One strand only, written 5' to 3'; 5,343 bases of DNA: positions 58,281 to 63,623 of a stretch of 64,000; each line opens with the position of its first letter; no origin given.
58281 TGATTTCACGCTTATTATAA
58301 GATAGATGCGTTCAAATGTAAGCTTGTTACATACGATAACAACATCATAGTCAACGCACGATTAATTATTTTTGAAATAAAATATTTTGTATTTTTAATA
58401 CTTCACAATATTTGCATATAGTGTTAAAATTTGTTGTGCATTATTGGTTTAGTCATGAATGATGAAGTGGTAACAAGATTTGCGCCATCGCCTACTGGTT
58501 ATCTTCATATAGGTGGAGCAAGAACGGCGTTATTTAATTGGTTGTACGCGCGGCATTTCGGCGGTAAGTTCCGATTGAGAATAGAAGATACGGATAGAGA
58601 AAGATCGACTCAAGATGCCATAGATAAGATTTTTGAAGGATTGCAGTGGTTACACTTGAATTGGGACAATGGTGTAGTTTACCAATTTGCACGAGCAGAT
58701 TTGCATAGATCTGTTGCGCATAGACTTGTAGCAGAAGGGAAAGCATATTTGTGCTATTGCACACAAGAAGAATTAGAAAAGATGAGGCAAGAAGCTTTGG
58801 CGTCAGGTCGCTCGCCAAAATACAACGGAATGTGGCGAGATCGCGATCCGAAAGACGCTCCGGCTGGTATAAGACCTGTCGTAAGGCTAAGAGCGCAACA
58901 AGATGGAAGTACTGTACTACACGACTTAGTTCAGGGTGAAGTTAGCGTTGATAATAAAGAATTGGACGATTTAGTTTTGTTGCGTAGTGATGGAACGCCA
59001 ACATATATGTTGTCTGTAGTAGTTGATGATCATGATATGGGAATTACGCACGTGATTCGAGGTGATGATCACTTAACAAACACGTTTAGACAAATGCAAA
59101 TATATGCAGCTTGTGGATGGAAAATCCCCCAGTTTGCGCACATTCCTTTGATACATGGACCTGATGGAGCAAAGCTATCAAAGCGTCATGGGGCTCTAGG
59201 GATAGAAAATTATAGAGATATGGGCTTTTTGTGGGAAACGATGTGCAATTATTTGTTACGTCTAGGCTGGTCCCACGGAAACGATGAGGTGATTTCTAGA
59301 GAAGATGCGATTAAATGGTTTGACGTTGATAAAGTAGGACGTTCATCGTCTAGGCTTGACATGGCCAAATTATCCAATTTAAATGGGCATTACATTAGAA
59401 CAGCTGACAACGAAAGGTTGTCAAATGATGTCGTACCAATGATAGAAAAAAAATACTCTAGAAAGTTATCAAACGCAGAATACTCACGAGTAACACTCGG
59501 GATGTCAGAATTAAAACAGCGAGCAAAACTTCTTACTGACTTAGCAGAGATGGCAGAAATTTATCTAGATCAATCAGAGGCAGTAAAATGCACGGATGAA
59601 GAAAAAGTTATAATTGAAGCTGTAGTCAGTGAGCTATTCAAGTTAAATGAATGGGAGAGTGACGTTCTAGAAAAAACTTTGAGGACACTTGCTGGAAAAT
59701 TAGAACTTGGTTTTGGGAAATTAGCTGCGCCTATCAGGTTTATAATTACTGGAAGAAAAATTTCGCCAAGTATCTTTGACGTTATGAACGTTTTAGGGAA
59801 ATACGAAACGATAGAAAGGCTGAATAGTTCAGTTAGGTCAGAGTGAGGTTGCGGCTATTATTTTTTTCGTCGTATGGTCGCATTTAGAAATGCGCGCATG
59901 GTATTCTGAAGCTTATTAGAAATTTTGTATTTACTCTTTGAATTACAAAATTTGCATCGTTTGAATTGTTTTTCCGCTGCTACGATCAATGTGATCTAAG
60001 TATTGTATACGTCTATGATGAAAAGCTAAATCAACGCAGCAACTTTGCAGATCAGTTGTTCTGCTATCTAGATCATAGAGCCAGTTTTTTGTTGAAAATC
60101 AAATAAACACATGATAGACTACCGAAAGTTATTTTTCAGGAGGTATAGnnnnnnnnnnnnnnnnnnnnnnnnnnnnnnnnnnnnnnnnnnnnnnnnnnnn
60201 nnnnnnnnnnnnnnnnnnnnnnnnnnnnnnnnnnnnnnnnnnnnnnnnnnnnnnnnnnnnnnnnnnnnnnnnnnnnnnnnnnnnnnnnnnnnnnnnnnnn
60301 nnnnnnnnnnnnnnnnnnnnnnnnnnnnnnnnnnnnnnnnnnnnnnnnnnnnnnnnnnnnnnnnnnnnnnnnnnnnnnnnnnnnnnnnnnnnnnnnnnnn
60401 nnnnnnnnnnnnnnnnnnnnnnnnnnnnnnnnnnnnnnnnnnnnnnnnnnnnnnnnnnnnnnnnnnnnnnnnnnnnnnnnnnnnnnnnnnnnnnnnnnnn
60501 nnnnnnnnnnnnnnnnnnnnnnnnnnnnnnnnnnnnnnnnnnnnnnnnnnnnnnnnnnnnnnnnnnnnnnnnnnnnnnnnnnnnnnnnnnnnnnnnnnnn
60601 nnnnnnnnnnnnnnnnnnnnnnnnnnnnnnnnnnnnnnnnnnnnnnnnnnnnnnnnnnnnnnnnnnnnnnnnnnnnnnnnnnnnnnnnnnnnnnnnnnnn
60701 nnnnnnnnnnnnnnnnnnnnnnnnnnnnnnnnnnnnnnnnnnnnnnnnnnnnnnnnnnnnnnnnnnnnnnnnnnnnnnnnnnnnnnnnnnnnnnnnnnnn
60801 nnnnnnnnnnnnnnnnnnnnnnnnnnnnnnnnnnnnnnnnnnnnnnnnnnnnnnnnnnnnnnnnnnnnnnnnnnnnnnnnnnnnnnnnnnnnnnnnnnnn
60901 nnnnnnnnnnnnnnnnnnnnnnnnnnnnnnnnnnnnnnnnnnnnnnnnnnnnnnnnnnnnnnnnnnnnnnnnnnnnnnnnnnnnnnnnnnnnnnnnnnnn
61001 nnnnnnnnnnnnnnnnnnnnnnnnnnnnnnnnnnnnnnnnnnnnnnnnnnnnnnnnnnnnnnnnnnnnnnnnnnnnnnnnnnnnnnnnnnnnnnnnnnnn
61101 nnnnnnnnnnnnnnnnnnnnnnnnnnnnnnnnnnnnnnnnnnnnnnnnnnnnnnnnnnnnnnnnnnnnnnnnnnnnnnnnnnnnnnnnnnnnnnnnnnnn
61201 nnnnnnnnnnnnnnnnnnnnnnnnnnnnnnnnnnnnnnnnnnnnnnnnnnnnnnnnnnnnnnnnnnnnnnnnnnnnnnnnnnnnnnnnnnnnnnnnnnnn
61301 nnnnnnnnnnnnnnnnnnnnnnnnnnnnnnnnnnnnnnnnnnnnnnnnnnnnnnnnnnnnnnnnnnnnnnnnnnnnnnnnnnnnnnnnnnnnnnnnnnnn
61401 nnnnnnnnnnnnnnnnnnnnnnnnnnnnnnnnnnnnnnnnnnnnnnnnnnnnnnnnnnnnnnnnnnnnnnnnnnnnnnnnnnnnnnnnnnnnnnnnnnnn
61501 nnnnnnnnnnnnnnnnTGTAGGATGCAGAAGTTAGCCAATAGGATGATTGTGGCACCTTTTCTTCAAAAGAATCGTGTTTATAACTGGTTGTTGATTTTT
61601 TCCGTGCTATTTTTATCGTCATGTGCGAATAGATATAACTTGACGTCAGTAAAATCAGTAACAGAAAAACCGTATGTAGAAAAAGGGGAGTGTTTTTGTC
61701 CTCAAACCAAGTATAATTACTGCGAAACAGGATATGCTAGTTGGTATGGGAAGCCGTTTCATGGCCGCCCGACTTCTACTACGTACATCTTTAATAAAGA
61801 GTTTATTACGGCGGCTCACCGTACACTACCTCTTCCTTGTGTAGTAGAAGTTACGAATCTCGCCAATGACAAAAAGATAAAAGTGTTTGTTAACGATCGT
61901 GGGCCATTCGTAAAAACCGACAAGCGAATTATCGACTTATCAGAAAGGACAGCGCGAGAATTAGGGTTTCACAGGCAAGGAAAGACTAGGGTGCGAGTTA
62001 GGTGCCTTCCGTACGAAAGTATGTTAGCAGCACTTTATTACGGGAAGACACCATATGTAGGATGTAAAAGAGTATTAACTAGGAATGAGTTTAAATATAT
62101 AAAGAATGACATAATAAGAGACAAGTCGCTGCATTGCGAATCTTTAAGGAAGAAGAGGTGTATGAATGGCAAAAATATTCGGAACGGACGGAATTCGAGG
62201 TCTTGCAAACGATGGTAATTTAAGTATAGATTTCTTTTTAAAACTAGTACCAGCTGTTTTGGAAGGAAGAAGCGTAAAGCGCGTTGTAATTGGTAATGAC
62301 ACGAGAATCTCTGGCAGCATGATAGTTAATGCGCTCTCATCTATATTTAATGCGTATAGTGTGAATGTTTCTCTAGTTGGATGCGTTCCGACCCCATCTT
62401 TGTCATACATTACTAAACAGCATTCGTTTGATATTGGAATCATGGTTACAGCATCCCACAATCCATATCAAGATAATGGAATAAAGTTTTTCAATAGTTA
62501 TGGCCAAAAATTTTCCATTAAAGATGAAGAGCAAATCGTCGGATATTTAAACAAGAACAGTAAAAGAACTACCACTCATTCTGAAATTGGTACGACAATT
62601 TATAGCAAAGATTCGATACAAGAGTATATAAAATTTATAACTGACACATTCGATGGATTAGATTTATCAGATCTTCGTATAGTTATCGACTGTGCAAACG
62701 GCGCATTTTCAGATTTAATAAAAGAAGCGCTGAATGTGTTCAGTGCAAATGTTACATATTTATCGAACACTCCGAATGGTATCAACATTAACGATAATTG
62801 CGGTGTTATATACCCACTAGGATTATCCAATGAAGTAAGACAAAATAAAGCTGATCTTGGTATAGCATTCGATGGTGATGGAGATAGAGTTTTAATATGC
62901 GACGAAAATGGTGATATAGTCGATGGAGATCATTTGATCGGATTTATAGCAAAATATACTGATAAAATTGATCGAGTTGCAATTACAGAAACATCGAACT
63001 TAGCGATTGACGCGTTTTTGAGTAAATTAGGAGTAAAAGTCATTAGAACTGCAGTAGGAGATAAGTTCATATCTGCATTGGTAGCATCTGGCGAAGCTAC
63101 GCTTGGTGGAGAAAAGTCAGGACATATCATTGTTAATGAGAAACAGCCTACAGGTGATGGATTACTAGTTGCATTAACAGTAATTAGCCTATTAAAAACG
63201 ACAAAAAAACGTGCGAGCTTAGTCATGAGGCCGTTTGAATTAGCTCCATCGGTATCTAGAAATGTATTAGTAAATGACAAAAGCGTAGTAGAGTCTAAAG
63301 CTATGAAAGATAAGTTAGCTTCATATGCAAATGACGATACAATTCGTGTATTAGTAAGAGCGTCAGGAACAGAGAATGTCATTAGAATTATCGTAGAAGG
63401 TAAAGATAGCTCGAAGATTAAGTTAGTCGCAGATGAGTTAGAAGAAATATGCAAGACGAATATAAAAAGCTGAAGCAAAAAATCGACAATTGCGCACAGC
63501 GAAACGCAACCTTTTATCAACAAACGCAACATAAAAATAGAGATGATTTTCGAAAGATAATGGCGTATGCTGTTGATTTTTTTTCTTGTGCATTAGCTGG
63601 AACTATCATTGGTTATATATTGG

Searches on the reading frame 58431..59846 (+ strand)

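Call 70: search_protein_families(library=pfam, proteins=[window:58431-59846:+], max_evalue=0.001)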
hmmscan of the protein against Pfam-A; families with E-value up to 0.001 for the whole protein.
window:58431-59846:+ (471 aa): 2 families
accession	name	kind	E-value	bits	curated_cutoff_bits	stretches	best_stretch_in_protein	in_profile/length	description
PF00749.27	tRNA-synt_1c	-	5.3e-95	318.4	23.4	1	12-315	1-313/314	tRNA synthetases class I (E and Q), catalytic domain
PF19269.4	Anticodon_2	-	6.7e-26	91.8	23.6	1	348-466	13-139/141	Anticodon binding domain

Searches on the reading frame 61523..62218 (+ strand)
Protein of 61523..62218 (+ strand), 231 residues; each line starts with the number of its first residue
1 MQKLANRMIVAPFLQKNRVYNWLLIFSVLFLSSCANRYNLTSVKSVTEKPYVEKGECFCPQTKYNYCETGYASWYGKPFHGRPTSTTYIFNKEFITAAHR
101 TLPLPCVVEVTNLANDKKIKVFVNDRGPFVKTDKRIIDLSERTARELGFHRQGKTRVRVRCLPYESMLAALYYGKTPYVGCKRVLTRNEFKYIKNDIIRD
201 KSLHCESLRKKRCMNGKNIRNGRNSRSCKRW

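Call 70: search_protein_families(library=pfam, proteins=[window:61523-62218:+], max_evalue=0.001)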
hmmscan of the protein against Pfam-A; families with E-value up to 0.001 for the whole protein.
window:61523-62218:+ (231 aa): 1 family
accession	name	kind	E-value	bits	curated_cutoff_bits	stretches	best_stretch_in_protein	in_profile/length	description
PF03330.24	DPBB_1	-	3.1e-18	66.2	28.8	1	69-159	3-83/83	Lytic transglycolase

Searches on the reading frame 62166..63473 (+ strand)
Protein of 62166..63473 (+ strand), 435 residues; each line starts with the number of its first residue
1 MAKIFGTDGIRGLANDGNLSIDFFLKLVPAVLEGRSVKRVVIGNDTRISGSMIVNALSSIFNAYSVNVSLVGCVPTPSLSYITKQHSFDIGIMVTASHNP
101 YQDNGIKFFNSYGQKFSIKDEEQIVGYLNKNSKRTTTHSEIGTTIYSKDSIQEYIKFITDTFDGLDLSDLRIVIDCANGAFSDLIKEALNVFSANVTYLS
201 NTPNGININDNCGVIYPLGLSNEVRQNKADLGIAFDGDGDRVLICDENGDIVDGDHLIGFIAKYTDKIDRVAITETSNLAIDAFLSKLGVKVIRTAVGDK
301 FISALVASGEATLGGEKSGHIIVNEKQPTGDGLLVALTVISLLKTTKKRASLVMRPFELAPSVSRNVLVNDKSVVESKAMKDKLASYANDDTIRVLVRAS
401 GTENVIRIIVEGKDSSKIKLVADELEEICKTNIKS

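Call 70: search_protein_families(library=pfam, proteins=[window:62166-63473:+], max_evalue=0.001)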
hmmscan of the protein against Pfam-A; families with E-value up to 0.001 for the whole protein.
window:62166-63473:+ (435 aa): 4 families
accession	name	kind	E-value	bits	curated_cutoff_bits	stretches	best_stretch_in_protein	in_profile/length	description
PF02878.22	PGM_PMM_I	-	1.3e-35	122.5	22.5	1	3-133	2-136/138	Phosphoglucomutase/phosphomannomutase, alpha/beta/alpha domain I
PF02880.22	PGM_PMM_III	-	9.9e-24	84.1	20.7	1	253-354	1-108/115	Phosphoglucomutase/phosphomannomutase, alpha/beta/alpha domain III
PF02879.22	PGM_PMM_II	-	5.7e-14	52.9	29.3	1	153-249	2-103/103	Phosphoglucomutase/phosphomannomutase, alpha/beta/alpha domain II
PF00408.26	PGM_PMM_IV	-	1.1e-09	38.7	23.1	1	379-427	20-67/68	Phosphoglucomutase/phosphomannomutase, C-terminal domain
